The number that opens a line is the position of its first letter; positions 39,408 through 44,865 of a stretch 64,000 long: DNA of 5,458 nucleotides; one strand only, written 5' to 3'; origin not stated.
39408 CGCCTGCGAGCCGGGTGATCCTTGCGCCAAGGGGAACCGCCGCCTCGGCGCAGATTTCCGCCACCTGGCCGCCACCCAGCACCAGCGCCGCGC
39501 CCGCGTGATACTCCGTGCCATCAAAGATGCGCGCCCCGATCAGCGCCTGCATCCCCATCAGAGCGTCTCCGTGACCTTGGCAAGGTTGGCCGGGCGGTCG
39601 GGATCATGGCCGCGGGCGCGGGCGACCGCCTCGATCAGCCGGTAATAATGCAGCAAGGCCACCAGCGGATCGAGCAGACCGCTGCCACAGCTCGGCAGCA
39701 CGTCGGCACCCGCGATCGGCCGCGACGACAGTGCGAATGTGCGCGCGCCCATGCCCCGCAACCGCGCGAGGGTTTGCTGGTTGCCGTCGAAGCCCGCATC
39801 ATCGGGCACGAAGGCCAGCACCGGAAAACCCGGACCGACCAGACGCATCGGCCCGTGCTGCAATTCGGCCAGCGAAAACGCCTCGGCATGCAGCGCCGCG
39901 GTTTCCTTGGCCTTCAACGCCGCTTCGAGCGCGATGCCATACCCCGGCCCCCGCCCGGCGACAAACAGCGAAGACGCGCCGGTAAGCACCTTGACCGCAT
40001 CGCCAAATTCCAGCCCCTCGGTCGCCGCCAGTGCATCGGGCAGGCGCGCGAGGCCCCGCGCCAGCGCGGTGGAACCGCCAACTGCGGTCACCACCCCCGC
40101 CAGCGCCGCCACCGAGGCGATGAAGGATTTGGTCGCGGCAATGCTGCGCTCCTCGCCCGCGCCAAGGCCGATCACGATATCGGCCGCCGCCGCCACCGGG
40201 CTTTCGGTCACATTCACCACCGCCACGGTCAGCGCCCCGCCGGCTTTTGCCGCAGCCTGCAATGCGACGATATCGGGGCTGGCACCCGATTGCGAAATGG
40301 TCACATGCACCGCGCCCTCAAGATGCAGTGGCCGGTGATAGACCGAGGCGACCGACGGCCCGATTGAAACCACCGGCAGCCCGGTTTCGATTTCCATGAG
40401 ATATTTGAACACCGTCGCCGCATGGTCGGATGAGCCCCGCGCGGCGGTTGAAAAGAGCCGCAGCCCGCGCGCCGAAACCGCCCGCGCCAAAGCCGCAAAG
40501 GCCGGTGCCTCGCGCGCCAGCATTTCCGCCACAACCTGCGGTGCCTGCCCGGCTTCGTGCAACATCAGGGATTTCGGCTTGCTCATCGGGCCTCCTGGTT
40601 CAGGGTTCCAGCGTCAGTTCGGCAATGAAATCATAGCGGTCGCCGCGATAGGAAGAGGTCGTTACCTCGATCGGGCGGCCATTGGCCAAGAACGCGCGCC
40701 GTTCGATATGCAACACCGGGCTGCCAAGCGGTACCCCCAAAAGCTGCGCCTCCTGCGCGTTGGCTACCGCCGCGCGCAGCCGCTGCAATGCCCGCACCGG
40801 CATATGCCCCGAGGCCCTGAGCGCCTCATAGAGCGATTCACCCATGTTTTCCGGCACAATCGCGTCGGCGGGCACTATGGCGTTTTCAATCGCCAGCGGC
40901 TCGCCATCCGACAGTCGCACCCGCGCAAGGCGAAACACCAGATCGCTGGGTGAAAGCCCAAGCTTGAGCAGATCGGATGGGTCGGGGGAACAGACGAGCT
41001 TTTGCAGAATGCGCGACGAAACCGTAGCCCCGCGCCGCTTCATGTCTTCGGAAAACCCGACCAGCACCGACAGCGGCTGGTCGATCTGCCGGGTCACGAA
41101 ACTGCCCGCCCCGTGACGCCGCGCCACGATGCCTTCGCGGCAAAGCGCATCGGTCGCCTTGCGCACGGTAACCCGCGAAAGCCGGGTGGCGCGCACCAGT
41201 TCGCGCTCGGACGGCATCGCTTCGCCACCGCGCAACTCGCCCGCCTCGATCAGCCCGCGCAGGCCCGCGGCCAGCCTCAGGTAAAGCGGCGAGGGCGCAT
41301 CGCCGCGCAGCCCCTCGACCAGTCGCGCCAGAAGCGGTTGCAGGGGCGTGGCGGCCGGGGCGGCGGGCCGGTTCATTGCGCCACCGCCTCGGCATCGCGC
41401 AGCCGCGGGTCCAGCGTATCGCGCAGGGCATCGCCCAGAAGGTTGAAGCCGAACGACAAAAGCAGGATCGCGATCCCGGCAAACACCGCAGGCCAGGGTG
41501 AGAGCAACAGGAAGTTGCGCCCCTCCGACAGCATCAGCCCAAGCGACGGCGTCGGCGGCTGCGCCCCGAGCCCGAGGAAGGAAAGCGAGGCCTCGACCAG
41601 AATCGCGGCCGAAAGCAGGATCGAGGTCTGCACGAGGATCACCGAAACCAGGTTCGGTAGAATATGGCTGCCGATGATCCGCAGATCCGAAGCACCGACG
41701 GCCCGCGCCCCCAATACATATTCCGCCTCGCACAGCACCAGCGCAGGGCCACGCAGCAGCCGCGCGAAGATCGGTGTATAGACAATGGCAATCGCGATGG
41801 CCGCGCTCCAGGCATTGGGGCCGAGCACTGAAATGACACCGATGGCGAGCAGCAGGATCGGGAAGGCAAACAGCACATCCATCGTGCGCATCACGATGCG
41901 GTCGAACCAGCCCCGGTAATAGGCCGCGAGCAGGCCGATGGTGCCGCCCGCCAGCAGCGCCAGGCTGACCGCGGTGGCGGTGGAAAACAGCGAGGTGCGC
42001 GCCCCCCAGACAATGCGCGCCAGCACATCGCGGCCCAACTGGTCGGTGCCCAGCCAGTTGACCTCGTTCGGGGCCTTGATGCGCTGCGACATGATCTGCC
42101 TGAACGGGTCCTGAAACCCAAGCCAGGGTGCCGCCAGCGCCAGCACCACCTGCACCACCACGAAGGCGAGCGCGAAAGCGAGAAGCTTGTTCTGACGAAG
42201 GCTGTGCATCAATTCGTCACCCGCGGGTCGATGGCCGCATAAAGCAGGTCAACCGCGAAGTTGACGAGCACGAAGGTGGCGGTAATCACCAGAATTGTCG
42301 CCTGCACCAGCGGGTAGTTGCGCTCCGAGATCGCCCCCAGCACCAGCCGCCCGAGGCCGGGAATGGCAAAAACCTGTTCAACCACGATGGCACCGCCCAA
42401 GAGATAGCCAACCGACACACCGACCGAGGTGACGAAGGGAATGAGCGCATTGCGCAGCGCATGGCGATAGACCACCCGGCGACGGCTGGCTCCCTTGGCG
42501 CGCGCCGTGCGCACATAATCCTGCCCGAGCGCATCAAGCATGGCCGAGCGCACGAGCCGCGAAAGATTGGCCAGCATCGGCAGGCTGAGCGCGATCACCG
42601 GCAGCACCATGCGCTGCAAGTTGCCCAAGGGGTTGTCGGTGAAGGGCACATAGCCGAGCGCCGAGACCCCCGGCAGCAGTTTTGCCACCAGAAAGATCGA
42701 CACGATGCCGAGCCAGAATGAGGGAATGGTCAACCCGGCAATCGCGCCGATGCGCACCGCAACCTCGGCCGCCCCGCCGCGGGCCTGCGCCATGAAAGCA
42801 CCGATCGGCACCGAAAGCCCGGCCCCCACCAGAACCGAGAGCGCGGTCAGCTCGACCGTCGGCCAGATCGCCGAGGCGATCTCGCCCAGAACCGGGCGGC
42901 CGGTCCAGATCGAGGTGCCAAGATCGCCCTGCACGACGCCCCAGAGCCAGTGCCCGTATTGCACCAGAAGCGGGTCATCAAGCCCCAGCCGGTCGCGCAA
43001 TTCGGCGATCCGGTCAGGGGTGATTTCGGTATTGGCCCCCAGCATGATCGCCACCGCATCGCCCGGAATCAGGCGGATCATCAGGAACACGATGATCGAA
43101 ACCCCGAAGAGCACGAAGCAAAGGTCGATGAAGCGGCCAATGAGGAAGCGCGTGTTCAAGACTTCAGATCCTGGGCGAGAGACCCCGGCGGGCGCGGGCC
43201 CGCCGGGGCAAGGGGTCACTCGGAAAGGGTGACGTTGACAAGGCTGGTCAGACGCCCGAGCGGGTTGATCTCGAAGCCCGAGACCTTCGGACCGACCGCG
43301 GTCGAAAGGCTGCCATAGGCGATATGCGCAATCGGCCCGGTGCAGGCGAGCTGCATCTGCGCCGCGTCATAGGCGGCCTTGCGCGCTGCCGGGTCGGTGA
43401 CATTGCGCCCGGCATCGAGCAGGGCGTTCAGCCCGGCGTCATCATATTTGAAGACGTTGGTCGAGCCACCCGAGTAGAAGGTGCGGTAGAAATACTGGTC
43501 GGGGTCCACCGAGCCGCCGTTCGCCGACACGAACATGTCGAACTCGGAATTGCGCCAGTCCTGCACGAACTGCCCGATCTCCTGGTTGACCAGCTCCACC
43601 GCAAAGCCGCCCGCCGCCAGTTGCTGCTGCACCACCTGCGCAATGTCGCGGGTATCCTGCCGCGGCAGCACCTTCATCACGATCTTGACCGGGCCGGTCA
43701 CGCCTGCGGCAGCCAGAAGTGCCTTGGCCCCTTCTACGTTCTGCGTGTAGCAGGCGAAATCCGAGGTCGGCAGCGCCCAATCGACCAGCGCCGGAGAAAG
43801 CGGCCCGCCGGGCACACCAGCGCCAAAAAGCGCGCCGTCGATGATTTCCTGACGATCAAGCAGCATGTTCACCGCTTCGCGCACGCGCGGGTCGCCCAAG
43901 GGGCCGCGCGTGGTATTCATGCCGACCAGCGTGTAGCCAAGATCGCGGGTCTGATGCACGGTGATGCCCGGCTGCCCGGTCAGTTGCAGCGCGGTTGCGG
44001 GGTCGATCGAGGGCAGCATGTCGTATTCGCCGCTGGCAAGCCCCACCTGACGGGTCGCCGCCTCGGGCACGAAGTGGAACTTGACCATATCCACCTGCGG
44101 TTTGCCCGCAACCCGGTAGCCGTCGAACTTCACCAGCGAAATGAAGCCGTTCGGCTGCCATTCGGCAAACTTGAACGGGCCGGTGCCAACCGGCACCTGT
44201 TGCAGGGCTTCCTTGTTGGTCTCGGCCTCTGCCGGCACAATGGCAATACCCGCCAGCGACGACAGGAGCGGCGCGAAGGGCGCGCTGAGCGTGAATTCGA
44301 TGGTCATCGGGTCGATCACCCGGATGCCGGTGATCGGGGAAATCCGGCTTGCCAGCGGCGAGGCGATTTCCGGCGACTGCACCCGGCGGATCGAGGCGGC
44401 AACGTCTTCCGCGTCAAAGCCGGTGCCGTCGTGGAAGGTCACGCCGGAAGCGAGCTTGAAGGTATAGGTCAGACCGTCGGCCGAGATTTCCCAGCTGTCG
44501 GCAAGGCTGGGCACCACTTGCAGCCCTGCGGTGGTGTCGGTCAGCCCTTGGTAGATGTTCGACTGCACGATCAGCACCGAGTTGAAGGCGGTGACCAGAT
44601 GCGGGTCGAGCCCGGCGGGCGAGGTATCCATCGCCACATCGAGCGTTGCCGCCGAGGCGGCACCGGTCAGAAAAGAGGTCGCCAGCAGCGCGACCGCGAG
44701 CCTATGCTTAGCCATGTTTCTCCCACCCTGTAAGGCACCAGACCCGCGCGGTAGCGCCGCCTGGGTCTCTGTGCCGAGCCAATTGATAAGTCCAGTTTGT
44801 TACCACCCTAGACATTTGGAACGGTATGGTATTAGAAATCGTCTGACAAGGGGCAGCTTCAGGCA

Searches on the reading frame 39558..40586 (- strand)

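Call 21: search_protein_families(library=pfam, proteins=[window:39558-40586:-], max_evalue=0.00001)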
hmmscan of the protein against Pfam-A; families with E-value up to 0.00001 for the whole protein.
window:39558-40586:- (342 aa): 1 family
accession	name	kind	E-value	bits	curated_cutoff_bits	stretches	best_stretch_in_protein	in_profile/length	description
PF01380.27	SIS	-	4.2e-20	72.3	25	2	48-163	11-126/131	SIS domain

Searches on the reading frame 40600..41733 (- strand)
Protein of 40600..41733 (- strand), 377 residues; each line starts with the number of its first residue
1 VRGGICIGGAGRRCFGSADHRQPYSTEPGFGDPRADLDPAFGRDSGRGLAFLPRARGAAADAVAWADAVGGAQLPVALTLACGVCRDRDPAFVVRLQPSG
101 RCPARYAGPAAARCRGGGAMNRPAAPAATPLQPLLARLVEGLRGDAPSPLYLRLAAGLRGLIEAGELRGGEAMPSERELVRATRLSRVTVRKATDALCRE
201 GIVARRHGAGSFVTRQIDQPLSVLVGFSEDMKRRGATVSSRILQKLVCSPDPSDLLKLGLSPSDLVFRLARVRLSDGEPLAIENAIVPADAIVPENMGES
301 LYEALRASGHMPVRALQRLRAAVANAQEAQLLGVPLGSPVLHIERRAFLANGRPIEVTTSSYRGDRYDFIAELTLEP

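Call 21: search_protein_families(library=pfam, proteins=[window:40600-41733:-], max_evalue=0.00001)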
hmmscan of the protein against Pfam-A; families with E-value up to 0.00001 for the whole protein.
window:40600-41733:- (377 aa): 2 families
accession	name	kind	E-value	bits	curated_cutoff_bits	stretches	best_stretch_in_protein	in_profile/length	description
PF07702.18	UTRA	-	1e-34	119.8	23.8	1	234-368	2-141/141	UTRA domain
PF00392.27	GntR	-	4.2e-14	52.4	27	1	150-213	1-64/64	Bacterial regulatory proteins, gntR family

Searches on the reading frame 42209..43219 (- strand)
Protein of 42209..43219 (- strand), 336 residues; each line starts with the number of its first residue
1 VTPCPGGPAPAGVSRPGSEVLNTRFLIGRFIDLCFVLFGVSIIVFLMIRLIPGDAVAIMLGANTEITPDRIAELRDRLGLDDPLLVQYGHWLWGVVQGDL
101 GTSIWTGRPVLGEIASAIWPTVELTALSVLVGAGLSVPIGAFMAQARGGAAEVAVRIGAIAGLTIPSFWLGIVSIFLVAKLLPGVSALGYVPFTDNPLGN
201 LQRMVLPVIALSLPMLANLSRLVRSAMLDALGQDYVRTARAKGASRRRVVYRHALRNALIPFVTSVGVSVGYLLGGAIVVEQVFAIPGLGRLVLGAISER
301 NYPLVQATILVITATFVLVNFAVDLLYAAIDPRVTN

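Call 21: search_protein_families(library=pfam, proteins=[window:42209-43219:-], max_evalue=0.00001)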
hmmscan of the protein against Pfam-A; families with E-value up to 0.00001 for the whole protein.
window:42209-43219:- (336 aa): 2 families
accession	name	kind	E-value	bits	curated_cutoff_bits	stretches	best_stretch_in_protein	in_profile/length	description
PF00528.27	BPD_transp_1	-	2.7e-41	141.7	26.4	1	137-335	2-183/184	Binding-protein-dependent transport system inner membrane component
PF19300.4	BPD_transp_1_N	-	1e-13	51.9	23.8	1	24-99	3-76/114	Binding-prot-dependent transport system membrane comp, N-term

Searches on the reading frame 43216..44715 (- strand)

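Call 71: search_protein_families(library=pfam, proteins=[window:43216-44715:-], max_evalue=0.00001)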
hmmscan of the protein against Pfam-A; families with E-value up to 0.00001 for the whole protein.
window:43216-44715:- (499 aa): 1 family
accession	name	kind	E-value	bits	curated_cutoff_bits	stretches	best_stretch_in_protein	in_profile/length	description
PF00496.27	SBP_bac_5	-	7.4e-92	308.7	32.4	1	66-418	1-365/368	Bacterial extracellular solute-binding proteins, family 5 Middle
